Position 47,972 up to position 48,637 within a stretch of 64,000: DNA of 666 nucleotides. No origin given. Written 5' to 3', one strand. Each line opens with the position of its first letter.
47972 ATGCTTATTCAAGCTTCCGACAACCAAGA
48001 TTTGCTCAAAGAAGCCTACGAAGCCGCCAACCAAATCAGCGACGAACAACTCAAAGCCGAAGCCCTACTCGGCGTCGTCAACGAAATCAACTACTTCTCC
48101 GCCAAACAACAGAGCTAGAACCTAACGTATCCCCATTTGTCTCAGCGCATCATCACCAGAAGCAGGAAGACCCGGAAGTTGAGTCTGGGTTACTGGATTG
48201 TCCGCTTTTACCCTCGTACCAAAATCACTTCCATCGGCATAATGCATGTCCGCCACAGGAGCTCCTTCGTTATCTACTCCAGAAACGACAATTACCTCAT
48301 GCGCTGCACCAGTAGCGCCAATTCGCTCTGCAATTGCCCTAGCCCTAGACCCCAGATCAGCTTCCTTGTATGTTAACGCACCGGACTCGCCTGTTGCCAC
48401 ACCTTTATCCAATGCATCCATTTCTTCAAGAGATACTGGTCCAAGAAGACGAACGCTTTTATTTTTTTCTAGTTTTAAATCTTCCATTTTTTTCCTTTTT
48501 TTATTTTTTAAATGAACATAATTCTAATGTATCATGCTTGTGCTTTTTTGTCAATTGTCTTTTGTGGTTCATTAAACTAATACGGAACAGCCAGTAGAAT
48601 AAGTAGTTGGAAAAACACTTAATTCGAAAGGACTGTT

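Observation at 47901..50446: IS1595 element sits exactly at the junction of a segmental duplication with conserved flanks and different cargo genes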

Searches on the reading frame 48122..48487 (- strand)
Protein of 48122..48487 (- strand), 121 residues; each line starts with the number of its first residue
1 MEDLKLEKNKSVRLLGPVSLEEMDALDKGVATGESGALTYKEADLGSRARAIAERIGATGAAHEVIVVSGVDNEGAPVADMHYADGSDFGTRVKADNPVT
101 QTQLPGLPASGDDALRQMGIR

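Call 11: search_protein_families(library=pfam, proteins=[window:48122-48487:-], max_evalue=0.1)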
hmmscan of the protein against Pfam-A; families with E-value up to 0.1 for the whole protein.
window:48122-48487:- (121 aa): 0 families

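Call 12: search_protein_families(library=ncbifam, proteins=[window:48122-48487:-], max_evalue=0.1)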
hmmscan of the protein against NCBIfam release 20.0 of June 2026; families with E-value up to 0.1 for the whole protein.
window:48122-48487:- (121 aa): 0 families

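Call 31: find_homologous_proteins(query=window:48122-48487:-, max_evalue=0.01)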
Query window:48122-48487:- (121 aa): 1 proteins with E <= 0.01 among 25 candidates.
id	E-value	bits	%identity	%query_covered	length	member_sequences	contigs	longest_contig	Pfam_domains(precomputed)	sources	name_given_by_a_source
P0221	1.9e-70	252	100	100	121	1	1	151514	-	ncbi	-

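Call 36: search_protein_representatives(protein=window:48122-48487:-)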
Query: 121 residues. Proteins with E-value up to 0.001 (for the whole library): 1; up to 1e-10: 1; up to 1e-30: 1. The best 1 are listed.
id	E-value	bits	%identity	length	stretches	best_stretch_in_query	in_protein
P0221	5.9e-71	252.1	100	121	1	1-121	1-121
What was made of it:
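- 48122..48487 (-): Cargo gene B, 121 aa, an ORFan. It converges on A with 3 nt between the stop codons. It matches only itself in 5.8e9 proteins (call 31) and in 1.84e9 representatives searched with full HMMER (call 36).
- Tried and rejected: B has no homologue by word-indexed search or by full HMMER search (calls 31, 36).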

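Call 62: predict_structure(protein=window:48122-48487:-)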
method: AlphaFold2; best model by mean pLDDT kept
length: 121 residues; sequences in the alignment: 1
mean_pLDDT: 40.5   pTM: 0.26
mean pLDDT of the five models: 40.5, 39.8, 39.0, 37.3, 37.0
residues with pLDDT >= 90: 0; 70-90: 0; 50-70: 6; < 50: 115
segments of 3 or more residues with pLDDT < 50: 1-48, 57-121
pLDDT, mean of each block of 10 residues (from residue 1): 32 42 43 37 45 50 44 43 44 32 35 39 37
secondary structure, 60 per line:
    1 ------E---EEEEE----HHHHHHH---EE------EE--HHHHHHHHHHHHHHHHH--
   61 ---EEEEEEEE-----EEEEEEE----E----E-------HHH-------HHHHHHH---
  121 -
elements in order: E11-15 H20-26 H42-58 E64-71 E77-83 H111-117

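Call 77: search_protein_families(library=padloc, proteins=[window:48122-48487:-], max_evalue=0.01)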
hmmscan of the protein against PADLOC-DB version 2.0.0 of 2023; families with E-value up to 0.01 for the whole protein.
window:48122-48487:- (121 aa): 0 families

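Call 78: search_protein_families(library=phrogs, proteins=[window:48122-48487:-], max_evalue=0.01)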
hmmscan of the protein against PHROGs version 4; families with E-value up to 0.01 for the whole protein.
window:48122-48487:- (121 aa): 0 families
